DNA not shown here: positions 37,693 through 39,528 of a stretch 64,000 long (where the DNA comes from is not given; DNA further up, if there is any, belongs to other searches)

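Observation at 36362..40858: Origin-adjacent five-gene island: a wHTH, NurA-like nuclease and HerA-like ATPase operon facing two orphan DNA-binding genes, with no Mre11/Rad50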

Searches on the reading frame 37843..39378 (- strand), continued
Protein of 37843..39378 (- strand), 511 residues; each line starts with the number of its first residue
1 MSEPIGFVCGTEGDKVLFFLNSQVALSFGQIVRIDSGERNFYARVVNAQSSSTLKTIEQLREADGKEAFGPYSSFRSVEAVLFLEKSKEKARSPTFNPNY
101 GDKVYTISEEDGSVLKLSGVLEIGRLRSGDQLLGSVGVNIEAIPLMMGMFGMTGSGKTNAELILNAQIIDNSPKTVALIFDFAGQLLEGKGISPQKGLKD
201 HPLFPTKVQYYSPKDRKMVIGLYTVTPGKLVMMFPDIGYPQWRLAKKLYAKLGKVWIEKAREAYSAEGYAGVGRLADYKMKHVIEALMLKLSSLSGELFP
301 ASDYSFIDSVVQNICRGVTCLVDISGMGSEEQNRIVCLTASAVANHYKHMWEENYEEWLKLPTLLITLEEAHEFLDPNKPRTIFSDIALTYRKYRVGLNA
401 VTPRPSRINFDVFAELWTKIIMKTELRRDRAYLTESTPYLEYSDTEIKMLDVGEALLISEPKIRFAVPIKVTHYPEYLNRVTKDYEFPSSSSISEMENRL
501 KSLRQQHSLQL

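Call 98: find_encoding_contigs(protein=P0242, flank=8000, max_places=1)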
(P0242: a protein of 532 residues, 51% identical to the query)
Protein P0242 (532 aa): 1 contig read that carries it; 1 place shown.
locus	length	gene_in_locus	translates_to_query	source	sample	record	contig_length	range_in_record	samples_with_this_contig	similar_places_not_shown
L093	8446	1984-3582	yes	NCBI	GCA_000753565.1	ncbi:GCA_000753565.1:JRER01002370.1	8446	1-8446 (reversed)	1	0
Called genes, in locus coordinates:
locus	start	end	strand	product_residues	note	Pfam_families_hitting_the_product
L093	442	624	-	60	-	-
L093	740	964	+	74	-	-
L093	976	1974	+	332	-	-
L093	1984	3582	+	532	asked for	PF01935:DUF87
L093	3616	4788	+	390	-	PF07282:Cas12f1-like_TNB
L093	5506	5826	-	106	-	-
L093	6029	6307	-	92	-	-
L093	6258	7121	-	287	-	PF02195:ParB_N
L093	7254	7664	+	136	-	-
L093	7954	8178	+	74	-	PF26688:RHH_12 (weak)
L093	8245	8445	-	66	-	?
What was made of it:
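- Another copy lies next to TnpB, ParB_N and RHH genes in L093 (call 98).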

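Call 100: search_solved_structures(query=A2, max_evalue=0.00001, show_alignments=1)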
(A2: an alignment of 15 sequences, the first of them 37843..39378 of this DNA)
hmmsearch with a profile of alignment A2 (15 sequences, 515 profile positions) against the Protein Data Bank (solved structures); distinct sequences matched with E-value up to 0.00001: 7.
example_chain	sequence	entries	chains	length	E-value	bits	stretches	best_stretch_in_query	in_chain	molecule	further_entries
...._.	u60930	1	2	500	7.1e-23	83.9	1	115-477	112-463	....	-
9x1l_A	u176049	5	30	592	1.8e-15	59.5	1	365-480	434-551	DNA helicase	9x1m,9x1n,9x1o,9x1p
8wiv_A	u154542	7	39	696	4.5e-11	45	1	352-463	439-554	Helicase HerA central domain-containing protein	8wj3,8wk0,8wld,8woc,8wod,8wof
8xau_A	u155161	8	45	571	6.2e-09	37.9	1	323-463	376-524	ATP-binding protein | HerA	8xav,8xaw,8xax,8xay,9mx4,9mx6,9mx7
8wet_A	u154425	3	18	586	8.1e-09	37.5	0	365-478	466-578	TdpA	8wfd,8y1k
9c1m_M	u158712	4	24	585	4.5e-07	31.8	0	309-463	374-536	ATP-binding protein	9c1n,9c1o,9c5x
8ziq_M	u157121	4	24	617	7.6e-07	31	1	309-472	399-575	HerA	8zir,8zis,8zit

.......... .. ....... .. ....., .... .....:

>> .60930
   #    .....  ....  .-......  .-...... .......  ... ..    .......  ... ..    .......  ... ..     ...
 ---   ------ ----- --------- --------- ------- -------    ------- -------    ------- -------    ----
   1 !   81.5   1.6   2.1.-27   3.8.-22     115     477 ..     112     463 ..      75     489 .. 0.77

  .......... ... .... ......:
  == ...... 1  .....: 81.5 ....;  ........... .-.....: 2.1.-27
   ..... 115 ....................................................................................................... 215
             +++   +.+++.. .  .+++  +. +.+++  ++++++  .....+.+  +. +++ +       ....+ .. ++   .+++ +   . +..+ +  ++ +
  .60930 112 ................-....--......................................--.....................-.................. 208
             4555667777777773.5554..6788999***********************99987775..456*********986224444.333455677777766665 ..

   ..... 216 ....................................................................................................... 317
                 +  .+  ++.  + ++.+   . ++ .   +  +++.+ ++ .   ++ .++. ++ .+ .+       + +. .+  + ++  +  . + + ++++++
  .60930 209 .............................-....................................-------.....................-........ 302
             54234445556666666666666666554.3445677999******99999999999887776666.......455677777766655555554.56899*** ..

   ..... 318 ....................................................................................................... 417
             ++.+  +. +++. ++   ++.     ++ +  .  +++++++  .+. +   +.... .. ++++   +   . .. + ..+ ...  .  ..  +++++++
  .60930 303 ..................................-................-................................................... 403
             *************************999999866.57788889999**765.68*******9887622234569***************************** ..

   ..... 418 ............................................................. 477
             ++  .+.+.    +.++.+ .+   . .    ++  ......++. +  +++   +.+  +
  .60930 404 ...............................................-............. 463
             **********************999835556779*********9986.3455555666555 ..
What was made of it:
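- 37843..39378 (-): HerA-type hexameric ATPase/translocase gene. Best solved relative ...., E 7e-23 with a profile (call 100).
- On HerA (FtsK-HerA superfamily, DSB-repair type): They align with Sulfolobus HerA (call 100).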
